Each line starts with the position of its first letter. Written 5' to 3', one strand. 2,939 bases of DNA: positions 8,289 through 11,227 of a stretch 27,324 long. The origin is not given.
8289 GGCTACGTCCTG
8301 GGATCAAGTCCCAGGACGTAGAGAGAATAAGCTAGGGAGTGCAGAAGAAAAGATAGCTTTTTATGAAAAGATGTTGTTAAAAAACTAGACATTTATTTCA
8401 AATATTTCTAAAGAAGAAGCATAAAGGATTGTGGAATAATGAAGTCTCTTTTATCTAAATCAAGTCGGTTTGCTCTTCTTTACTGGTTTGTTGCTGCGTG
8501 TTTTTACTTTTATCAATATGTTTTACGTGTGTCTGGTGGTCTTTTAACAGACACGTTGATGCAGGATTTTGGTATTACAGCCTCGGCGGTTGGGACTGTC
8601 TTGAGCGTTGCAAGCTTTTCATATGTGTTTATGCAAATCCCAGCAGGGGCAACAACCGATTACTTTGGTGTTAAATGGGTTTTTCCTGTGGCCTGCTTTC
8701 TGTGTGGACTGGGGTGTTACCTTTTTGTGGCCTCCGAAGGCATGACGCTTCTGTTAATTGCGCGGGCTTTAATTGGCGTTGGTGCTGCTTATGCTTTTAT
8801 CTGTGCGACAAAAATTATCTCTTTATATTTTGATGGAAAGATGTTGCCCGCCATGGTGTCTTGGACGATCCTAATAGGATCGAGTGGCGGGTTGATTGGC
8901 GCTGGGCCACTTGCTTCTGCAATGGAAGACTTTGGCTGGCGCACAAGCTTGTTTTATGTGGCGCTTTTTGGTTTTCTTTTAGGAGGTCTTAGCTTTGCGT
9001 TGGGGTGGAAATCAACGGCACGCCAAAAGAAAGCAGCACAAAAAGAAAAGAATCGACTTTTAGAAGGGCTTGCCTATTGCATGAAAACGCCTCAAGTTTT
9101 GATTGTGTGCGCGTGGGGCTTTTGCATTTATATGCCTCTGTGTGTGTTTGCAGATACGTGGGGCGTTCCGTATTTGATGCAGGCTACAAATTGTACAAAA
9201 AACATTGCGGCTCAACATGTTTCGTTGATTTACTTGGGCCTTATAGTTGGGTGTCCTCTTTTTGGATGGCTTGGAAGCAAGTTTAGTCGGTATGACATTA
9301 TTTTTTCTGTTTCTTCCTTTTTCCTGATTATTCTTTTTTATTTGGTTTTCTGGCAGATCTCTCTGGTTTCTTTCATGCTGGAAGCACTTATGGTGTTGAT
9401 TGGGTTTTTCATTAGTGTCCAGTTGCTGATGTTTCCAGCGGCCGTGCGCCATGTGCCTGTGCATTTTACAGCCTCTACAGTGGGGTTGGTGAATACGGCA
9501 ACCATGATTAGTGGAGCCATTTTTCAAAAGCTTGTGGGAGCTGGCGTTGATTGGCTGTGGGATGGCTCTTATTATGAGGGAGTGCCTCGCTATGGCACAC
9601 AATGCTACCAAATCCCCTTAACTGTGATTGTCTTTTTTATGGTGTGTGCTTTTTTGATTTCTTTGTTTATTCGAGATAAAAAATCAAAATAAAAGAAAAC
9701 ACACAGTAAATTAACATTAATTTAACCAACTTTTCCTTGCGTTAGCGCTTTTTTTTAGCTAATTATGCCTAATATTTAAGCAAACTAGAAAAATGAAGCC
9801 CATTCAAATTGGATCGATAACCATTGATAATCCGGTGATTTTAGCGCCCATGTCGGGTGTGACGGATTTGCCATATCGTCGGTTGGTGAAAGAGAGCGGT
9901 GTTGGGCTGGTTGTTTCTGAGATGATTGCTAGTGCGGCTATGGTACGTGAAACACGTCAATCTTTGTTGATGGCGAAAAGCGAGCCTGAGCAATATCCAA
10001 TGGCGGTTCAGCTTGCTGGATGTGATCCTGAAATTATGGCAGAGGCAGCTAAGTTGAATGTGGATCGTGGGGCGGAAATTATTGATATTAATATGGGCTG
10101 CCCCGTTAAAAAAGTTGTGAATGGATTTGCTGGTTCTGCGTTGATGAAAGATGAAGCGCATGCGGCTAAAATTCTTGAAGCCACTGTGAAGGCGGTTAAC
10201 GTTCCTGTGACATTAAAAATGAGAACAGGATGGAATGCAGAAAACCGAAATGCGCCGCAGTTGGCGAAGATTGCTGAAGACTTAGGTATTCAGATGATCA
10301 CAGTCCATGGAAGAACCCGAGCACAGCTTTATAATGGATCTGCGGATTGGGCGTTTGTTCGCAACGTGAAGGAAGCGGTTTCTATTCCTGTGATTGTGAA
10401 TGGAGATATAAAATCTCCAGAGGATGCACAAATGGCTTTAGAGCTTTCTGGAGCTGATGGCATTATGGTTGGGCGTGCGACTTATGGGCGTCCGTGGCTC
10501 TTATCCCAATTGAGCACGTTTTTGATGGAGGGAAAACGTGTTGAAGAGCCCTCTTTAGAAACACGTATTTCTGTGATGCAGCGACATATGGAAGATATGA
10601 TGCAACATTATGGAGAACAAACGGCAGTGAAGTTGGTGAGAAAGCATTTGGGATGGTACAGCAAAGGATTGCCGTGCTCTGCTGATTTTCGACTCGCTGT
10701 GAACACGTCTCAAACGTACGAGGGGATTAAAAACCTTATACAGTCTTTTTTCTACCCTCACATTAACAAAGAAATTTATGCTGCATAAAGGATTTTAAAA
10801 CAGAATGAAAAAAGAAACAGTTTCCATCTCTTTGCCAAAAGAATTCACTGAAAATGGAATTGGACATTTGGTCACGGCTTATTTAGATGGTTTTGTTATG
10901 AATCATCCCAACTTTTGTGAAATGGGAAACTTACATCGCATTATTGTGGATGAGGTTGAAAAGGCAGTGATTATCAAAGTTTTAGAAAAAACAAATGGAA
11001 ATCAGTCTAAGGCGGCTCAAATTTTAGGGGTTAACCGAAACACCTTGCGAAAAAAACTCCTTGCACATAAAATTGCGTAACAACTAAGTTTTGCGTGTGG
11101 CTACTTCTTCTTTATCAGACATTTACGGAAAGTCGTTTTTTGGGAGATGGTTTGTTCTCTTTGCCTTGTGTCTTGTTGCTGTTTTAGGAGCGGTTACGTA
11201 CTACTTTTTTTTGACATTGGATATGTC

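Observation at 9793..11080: A dusB-'fis' operon in an alphaproteobacterium: NtrBC reduced to a stand-alone Fis-like protein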

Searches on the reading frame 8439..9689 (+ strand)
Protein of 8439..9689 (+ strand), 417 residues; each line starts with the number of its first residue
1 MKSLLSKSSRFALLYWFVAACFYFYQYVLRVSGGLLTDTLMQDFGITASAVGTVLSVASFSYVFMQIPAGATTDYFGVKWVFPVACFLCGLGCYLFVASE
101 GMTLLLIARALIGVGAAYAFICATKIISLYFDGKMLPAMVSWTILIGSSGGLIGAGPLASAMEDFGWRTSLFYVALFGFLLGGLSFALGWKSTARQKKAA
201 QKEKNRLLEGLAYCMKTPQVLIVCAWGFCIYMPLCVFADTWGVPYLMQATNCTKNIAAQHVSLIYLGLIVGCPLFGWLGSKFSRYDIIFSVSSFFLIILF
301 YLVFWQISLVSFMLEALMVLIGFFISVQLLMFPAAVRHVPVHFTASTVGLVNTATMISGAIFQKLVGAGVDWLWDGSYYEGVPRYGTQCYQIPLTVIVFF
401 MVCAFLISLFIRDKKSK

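Call 3: search_protein_families(library=pfam, proteins=[window:8439-9689:+], max_evalue=0.01)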
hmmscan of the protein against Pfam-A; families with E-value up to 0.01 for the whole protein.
window:8439-9689:+ (417 aa): 2 families
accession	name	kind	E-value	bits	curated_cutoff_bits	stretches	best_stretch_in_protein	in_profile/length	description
PF07690.21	MFS_1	-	8.8e-34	117.4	33.4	1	17-362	3-346/347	Major Facilitator Superfamily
PF00083.30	Sugar_tr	-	0.0076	15.6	22.3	1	42-182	43-185/452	Sugar (and other) transporter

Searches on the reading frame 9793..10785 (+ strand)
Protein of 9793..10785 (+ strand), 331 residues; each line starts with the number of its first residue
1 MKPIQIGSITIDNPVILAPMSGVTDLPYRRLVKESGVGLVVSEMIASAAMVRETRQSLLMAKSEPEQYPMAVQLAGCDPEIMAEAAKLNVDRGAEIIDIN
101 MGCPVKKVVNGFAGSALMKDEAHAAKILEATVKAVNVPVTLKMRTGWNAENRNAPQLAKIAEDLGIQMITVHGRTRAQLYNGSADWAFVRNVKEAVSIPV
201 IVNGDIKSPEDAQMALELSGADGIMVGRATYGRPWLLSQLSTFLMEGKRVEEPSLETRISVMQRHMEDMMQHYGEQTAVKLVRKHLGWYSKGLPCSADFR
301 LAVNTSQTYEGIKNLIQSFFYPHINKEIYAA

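Call 3: search_protein_families(library=pfam, proteins=[window:9793-10785:+], max_evalue=0.01)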
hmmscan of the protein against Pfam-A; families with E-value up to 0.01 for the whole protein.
window:9793-10785:+ (331 aa): 11 families
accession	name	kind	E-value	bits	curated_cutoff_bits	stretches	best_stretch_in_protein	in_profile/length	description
PF01207.24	Dus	-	1.4e-101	340.2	20.4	1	16-314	1-300/311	Dihydrouridine synthase (Dus)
PF04131.20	NanE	-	3.6e-06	26.8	27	1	158-229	105-175/192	Putative N-acetylmannosamine-6-phosphate epimerase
PF01180.27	DHO_dh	-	9.2e-06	25.5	27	0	81-172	109-192/291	Dihydroorotate dehydrogenase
PF01070.24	FMN_dh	-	1.5e-05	24.6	24.9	1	132-226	157-245/350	FMN-dependent dehydrogenase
PF00977.27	His_biosynth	-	3.9e-05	23.6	23.6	1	144-232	137-224/228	Histidine biosynthesis protein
PF00724.26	Oxidored_FMN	-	0.00031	20.5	27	0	158-240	248-335/342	NADH:flavin oxidoreductase / NADH oxidase family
PF05690.20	ThiG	-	0.00033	20.5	23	1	181-229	159-206/247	Thiazole biosynthesis protein ThiG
PF00478.31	IMPDH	-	0.001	18.6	25.6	0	190-264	200-271/345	IMP dehydrogenase / GMP reductase domain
PF01791.15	DeoC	-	0.0012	18.9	23.8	0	65-147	132-199/229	DeoC/LacD family aldolase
PF02383.23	Syja_N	-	0.0048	16.7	27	1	252-285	234-267/305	SacI homology domain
PF01680.23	SOR_SNZ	-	0.0063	16.8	27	0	156-214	24-87/207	SOR/SNZ family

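Call 4: search_protein_families(library=ncbifam, proteins=[window:9793-10785:+], max_evalue=0.01)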
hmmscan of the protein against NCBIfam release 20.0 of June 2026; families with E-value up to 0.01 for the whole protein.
window:9793-10785:+ (331 aa): 26 families (the best 25 are shown)
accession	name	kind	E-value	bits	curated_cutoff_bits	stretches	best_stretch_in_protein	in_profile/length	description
TIGR00737.1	nifR3_yhdG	equivalog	1.3e-123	412.2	293.3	1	6-320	1-315/319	tRNA dihydrouridine synthase DusB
NF008774.0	PRK11815.1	equivalog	2.6e-44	151.6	269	1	12-311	12-315/337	tRNA dihydrouridine(20/20a) synthase DusA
TIGR00742.1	yjbN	subfamily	1.9e-34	119.5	397.2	1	15-306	3-298/318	tRNA dihydrouridine(20/20a) synthase DusA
NF007838.0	PRK10550.1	equivalog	5.2e-32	111.1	395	1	15-236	3-233/312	tRNA dihydrouridine(16) synthase DusC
NF005574.0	PRK07259.1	equivalog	8.2e-11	41.4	269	2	66-145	93-169/304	dihydroorotate dehydrogenase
TIGR01037.2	pyrD_sub1_fam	subfamily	4.8e-10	39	270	1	67-171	88-188/300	dihydroorotate dehydrogenase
NF002231.0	PRK01130.1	subfamily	1.3e-08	34.2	189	1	158-229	140-212/230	putative N-acetylmannosamine-6-phosphate 2-epimerase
NF010112.0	PRK13585.1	equivalog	5.2e-07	29.5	243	1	145-233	140-227/241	1-(5-phosphoribosyl)-5-[(5-phosphoribosylamino)methylideneamino]imidazole-4-carboxamide isomerase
NF041755.1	RuMP_HxlAB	equivalog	4.6e-06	25.9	500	1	156-235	121-198/391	bifunctional 3-hexulose-6-phosphate synthase/6-phospho-3-hexuloisomerase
NF003198.0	PRK04169.1-2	subfamily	1.5e-05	24.3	247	1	186-229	186-228/249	geranylgeranylglyceryl/heptaprenylglyceryl phosphate synthase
NF045592.1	bili_reduct_N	equivalog_domain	1.8e-05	24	425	0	186-229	276-319/363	bilirubin reductase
TIGR00736.1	nifR3_rel_arch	hypoth_equivalog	2.5e-05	23.9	218.7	1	86-229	85-222/231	MJ0144 family RNA dihydrouridine synthase-like protein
TIGR00007.1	TIGR00007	equivalog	4.7e-05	23.1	228.95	1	143-232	135-223/231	1-(5-phosphoribosyl)-5-[(5-phosphoribosylamino)methylideneamino]imidazole-4-carboxamide isomerase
TIGR03997.1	mycofact_OYE_2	equivalog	6.7e-05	21.5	793.15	1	190-240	277-327/645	mycofactocin system FadH/OYE family oxidoreductase 2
NF041011.1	dihydoor_dh_Arch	equivalog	7e-05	22.1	330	1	66-144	84-154/289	dihydroorotate dehydrogenase PyrD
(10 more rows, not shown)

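Call 14: find_homologous_proteins(query=window:9793-10785:+, max_evalue=1e-60)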
Query window:9793-10785:+ (331 aa): 8000 proteins with E <= 1e-60 among 8000 candidates; the best 120 are listed.
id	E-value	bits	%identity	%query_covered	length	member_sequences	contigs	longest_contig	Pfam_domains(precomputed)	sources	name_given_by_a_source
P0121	1.8e-215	732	100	100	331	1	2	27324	PF01070.25,PF04131.21,PF01180.28,PF01207.24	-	-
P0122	4.3e-183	626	85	99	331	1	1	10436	PF01070.25,PF01180.28,PF00977.28,PF01791.16,PF01207.24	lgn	-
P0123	1.2e-175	601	82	99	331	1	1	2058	PF01070.25,PF00977.28,PF01207.24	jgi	jgi:tRNA-dihydrouridine synthase B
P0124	8.7e-168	575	77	100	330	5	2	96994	PF01070.25,PF03060.22,PF01180.28,PF00977.28,PF01207.24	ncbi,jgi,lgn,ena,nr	ncbi:MAG: tRNA dihydrouridine synthase DusB [Alphaproteobacteria bacterium]|nr:MAG: tRNA dihydrourid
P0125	1.1e-166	572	77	100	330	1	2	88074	PF01070.25,PF01180.28,PF00977.28,PF01207.24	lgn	-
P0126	4.7e-165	566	75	100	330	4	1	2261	PF01070.25,PF01180.28,PF00977.28,PF01207.24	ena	-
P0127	1.5e-157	542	73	98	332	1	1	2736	PF03060.22,PF00977.28,PF01207.24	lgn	-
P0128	3.5e-157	540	51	98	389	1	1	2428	PF01207.24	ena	-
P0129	4.9e-153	527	71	98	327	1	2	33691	PF01207.24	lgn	-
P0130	2.7e-152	524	71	98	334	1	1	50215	PF01207.24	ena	-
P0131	5.0e-152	524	70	98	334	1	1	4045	PF01207.24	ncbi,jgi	jgi:tRNA-dihydrouridine synthase B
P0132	8.3e-151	520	70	97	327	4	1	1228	PF01207.24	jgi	jgi:tRNA-dihydrouridine synthase B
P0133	8.4e-150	516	69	98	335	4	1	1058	PF01207.24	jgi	jgi:tRNA-dihydrouridine synthase B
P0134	5.3e-148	510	69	99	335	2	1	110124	PF01070.25,PF00478.32,PF03060.22,PF01207.24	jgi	-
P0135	2.6e-146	505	68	97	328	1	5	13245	PF03060.22,PF01180.28,PF01207.24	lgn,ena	-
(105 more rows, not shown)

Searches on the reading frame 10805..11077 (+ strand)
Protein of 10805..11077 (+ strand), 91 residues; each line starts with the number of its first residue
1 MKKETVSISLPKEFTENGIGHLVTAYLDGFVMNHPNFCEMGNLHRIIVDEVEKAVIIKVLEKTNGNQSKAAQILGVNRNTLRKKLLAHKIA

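Call 3: search_protein_families(library=pfam, proteins=[window:10805-11077:+], max_evalue=0.01)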
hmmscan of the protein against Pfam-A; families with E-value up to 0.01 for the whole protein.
window:10805-11077:+ (91 aa): 3 families
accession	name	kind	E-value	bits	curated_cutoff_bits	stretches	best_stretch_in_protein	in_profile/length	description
PF02954.25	HTH_8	-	1.7e-16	60.1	22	1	48-85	2-39/42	Bacterial regulatory protein, Fis family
PF13556.12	HTH_30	-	0.00068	19.8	27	1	62-85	10-33/59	PucR C-terminal helix-turn-helix domain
PF20432.4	Xre-like-HTH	-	0.0076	17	25.8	1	44-83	3-42/63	Antitoxin Xre-like helix-turn-helix domain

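Call 4: search_protein_families(library=ncbifam, proteins=[window:10805-11077:+], max_evalue=0.01)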
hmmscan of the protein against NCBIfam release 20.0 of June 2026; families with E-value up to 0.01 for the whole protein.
window:10805-11077:+ (91 aa): 16 families
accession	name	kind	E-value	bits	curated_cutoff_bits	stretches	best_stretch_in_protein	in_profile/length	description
NF002517.0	PRK01905.1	equivalog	1.4e-15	57.6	122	1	40-89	26-75/77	Fis family transcriptional regulator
NF001659.0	PRK00430.1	equivalog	1.6e-13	51.2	99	1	33-86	40-93/98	DNA-binding transcriptional regulator Fis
TIGR01818.1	ntrC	equivalog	1.8e-10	40.2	558.6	1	11-85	391-460/463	nitrogen regulation protein NR(I)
NF041552.1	TF_PrdR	equivalog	1.6e-07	30.1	795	1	47-85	535-573/577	sigma-54 dependent transcriptional regulator PrdR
NF050807.1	TransRegFlbDCaul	equivalog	3.8e-07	29.3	750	1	47-86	397-436/454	sigma-54-dependent transcriptional regulator FlbD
NF007689.0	PRK10365.1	equivalog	1.8e-06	27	760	1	49-85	403-439/441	sigma-54-dependent response regulator transcription factor ZraR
TIGR02915.1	PEP_resp_reg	equivalog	5.3e-06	25.5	502.6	1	44-88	398-442/445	PEP-CTERM-box response regulator transcription factor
NF008469.0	PRK11361.1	equivalog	6.9e-06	25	714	1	46-89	412-455/461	acetoacetate metabolism transcriptional regulator AtoC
NF008485.2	PRK11388.1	equivalog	4.8e-05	21.8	551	1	46-90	593-637/643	dihydroxyacetone kinase operon transcriptional regulator DhaR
NF049963.1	RespRegFlgRCampy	domain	0.00043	19.3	750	1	48-88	387-427/429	fla regulon two-component system response regulator FlgR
NF011953.0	PRK15424.1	equivalog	0.00047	18.9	703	1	49-88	495-534/538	propionate catabolism operon regulatory protein PrpR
TIGR02040.1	PpsR-CrtJ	equivalog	0.00066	18.8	275.4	1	45-85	397-437/442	transcriptional regulator PpsR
NF008176.1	PRK10923.1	equivalog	0.0007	18.3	620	1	48-85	426-463/469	nitrogen regulation protein NR(I)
NF041906.1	V4R_TF_MobR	exception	0.0012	17.5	999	1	47-85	503-541/544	phenol degradation transcriptional regulator MobR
TIGR02974.1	phageshock_pspF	equivalog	0.005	16.1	443.55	1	46-85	294-333/336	phage shock protein operon transcriptional activator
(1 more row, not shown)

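Call 10: find_homologous_proteins(query=window:10805-11077:+, max_evalue=0.001)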
Query window:10805-11077:+ (91 aa): 159 proteins with E <= 0.001 among 163 candidates; the best 120 are listed.
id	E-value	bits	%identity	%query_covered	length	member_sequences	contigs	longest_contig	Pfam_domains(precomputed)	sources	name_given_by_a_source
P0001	3.2e-52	192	100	100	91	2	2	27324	PF02954.26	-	-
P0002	3.5e-35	137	70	97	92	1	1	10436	PF02954.26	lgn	-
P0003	9.6e-11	59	49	71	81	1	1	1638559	PF02954.26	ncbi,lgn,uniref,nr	ncbi:helix-turn-helix domain-containing protein [Taylorella asinigenitalis]|uniref:Putative Fis-like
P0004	7.0e-10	57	49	71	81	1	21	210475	PF02954.26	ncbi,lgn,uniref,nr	ncbi:helix-turn-helix domain-containing protein [Taylorella asinigenitalis]|uniref:helix-turn-helix 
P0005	2.8e-9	55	50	75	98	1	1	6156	PF02954.26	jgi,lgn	jgi:Fis family transcriptional regulator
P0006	2.8e-9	55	52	73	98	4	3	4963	PF02954.26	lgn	-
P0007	3.7e-9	54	48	71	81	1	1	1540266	PF02954.26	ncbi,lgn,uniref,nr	ncbi:putative transcriptional regulator, Fis family [Taylorella asinigenitalis 14/45]|uniref:Putativ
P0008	3.9e-9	54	56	57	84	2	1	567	PF02954.26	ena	-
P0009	3.9e-9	54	43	90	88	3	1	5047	PF02954.26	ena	-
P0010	5.6e-9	54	59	54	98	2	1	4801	PF27465.1,PF02954.26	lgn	-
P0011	7.3e-9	53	53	59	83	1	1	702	PF02954.26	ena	-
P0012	9.9e-9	53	52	70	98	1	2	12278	PF02954.26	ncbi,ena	-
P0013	1.1e-8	53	54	59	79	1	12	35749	PF02954.26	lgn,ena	-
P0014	1.4e-8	52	53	59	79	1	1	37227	PF02954.26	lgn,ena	-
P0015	1.4e-8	52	53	59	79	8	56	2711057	PF02954.26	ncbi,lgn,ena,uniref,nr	ncbi:helix-turn-helix domain-containing protein [Paenalcaligenes faecalis]|uniref:helix-turn-helix d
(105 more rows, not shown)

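Call 13: find_related_loci(query=window:10805-11077:+, collection=genome_contigs, flank=4000)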
Query window:10805-11077:+ (91 aa) in genome_contigs; peptide patterns used: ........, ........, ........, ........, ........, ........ (x = any residue, [..] = any of these).
246 stretches matched a pattern; 18 encode a relative of the query (tblastn E <= 1e-3); 18 distinct loci.
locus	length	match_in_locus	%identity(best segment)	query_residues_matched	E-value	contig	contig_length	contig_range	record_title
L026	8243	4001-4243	43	1-90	5e-17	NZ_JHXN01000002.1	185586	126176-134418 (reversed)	Taylorella asinigenitalis ATCC 700933 T432DRAFT_scaffold00002.2_C, whole genome shotgun sequence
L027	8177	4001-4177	51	37-90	1e-14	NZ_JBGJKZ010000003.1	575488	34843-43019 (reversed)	Paenalcaligenes hominis strain S2-B3-18 NODE_3_length_575488_cov_14.381873, whole genome shotgun sequence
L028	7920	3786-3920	62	46-90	3e-14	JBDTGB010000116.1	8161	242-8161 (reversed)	MAG: Burkholderiaceae bacterium isolate cluster2_bin.240 k127_6182767, whole genome shotgun sequence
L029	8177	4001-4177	51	37-90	3e-14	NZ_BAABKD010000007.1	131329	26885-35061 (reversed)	Paenalcaligenes hermetiae strain JCM 18423 sequence07, whole genome shotgun sequence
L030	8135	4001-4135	62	46-90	3e-14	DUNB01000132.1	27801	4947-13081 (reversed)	MAG TPA_asm: Alcaligenaceae bacterium isolate AS05jafATM_110 68455_AS05, whole genome shotgun sequence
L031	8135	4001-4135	62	46-90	7e-14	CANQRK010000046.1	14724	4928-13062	MAG: uncultured Paenalcaligenes sp. isolate Lapin-020__bin43 genome assembly, contig: Lapin-020__NODE_5615_length_14724_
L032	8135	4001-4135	60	46-90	2e-13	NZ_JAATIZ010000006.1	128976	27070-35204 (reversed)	Paenalcaligenes hominis strain DSM 26613 Ga0373194_06, whole genome shotgun sequence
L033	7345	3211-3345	60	46-90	2e-13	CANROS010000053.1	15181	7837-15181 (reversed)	MAG: uncultured Paenalcaligenes sp. isolate Lapin-020__bin103 genome assembly, contig: Lapin-020__NODE_5368_length_15181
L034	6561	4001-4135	58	46-90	3e-13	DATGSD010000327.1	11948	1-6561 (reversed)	MAG TPA_asm: Burkholderiaceae bacterium isolate SMAG_U10468 k141_607839, whole genome shotgun sequence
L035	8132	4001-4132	52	48-91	3e-10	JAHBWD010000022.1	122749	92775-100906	MAG: Labilithrix sp. isolate ACE_MYX8 MYX8_22, whole genome shotgun sequence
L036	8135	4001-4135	47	46-90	2e-9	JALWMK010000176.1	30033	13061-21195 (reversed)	MAG: Sedimenticola sp. isolate M17_metabat2_scaf2bin.153 M17_NODE_971_length_30033_cov_21.293486, whole genome shotgun s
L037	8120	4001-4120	53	46-85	3e-9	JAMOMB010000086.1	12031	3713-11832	MAG: Sedimenticola sp. isolate 4281-140_maxbin2_scaf2bin.080 4281-140_scaffold_2434_c1, whole genome shotgun sequence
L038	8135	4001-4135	47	46-90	2e-9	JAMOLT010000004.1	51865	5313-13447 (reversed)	MAG: Sedimenticola sp. isolate 4281-140_maxbin2_scaf2bin.001 4281-140_scaffold_134_c1, whole genome shotgun sequence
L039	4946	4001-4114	47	48-85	4e-9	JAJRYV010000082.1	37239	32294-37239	MAG: bacterium isolate Dive96_bin3.88 k141_2765212, whole genome shotgun sequence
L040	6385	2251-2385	42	46-90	2e-8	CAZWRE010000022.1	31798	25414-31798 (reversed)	MAG TPA_asm: uncultured Sedimenticola sp. isolate binchicken_co219_186 genome assembly, contig: k141_845754, whole genom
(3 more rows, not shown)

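Call 54: find_encoding_contigs(protein=P0002, flank=5000, max_places=3)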
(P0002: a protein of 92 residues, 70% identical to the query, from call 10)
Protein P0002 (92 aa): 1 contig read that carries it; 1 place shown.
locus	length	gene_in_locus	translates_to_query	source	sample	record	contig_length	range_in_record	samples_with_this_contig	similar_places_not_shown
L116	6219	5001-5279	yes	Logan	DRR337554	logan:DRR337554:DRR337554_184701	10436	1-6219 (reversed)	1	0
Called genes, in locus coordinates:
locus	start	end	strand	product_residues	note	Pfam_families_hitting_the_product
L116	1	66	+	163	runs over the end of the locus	-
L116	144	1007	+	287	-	PF20560:MotA_N, PF01618:MotA_ExbB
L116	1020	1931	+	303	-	PF13677:MotB_plug, PF00691:OmpA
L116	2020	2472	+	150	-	-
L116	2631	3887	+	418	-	PF00083:Sugar_tr (weak), PF07690:MFS_1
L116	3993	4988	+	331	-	PF01207:Dus, PF01180:DHO_dh (faint), PF01791:DeoC (faint), PF01070:FMN_dh (weak), PF00977:His_biosynth (weak)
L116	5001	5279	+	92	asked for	PF02954:HTH_8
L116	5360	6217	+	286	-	?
